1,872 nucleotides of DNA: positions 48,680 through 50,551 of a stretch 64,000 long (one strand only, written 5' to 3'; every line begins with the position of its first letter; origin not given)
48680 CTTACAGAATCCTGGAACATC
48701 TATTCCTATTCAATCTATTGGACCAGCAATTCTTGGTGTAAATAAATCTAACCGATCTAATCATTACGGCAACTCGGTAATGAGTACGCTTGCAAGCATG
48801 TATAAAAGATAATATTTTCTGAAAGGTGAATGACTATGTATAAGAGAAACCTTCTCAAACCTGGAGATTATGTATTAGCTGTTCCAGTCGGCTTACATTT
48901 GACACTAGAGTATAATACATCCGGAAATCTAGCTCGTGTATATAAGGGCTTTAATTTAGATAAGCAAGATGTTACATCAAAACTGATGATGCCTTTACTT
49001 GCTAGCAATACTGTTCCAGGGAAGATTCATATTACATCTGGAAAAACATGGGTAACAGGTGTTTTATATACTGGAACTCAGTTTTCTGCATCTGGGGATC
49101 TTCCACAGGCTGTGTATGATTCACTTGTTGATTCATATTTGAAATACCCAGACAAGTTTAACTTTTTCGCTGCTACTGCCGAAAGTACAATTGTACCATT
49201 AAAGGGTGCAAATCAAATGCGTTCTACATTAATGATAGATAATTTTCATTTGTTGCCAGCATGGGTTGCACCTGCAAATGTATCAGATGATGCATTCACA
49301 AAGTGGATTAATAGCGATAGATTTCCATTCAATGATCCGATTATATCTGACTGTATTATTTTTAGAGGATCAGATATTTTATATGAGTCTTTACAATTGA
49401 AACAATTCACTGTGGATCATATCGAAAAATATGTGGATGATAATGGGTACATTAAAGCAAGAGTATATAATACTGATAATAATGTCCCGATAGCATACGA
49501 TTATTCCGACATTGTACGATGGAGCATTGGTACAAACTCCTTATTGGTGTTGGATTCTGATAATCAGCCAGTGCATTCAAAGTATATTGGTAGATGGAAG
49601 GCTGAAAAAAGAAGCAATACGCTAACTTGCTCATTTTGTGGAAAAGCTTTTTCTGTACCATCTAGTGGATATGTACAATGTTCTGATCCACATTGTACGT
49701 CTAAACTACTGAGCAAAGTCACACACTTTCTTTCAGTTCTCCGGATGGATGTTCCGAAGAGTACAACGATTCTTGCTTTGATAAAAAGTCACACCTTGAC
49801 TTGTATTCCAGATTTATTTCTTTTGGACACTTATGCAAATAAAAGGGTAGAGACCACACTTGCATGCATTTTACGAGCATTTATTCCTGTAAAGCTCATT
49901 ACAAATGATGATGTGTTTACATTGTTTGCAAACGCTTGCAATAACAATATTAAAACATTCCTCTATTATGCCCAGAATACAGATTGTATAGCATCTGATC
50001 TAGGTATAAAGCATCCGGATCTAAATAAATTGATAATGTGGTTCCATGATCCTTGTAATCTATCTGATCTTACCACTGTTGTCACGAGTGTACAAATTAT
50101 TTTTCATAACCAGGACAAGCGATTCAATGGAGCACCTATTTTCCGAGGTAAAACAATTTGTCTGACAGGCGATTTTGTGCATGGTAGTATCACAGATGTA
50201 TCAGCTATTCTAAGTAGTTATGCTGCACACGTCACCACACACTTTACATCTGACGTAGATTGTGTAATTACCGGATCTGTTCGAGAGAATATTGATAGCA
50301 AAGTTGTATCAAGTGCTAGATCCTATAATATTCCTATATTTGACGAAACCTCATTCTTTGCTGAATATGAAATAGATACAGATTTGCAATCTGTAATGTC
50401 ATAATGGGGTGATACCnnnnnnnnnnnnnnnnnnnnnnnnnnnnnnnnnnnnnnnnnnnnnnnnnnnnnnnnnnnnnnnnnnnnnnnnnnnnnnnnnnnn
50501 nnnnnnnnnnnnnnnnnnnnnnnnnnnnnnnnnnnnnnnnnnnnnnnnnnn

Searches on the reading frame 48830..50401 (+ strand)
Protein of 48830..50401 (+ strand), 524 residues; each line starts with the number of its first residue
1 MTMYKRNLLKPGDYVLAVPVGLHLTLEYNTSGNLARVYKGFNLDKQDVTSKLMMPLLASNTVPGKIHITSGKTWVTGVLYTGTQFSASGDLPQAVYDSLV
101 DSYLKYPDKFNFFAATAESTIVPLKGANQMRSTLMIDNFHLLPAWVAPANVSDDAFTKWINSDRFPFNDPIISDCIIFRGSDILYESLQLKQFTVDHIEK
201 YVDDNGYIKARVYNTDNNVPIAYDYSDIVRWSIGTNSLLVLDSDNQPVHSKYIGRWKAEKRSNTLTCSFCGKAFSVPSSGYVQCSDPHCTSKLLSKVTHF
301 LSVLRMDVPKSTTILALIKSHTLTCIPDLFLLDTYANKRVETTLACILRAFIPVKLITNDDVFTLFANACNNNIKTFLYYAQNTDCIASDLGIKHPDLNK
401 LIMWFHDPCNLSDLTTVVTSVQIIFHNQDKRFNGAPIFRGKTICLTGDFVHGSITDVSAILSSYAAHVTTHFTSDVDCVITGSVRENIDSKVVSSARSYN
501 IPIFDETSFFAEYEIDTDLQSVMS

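Call 10: search_protein_families(library=phrogs, proteins=[window:48830-50401:+], max_evalue=0.00001)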
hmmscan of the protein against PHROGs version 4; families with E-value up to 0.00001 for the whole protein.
window:48830-50401:+ (524 aa): 1 family
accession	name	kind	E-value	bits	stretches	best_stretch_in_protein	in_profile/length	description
phrog_3869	-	DNA, RNA and nucleotide metabolism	1.1e-11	45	0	436-514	579-654/656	NAD-dependent DNA ligase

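Call 51: search_protein_families(library=pfam, proteins=[window:48830-50401:+], max_evalue=0.001)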
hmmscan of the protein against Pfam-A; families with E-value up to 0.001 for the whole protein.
window:48830-50401:+ (524 aa): 1 family
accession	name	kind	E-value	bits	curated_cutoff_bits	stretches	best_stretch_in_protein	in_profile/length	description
PF00533.33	BRCT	-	7.2e-05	23.4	21.3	1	436-507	4-72/78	BRCA1 C Terminus (BRCT) domain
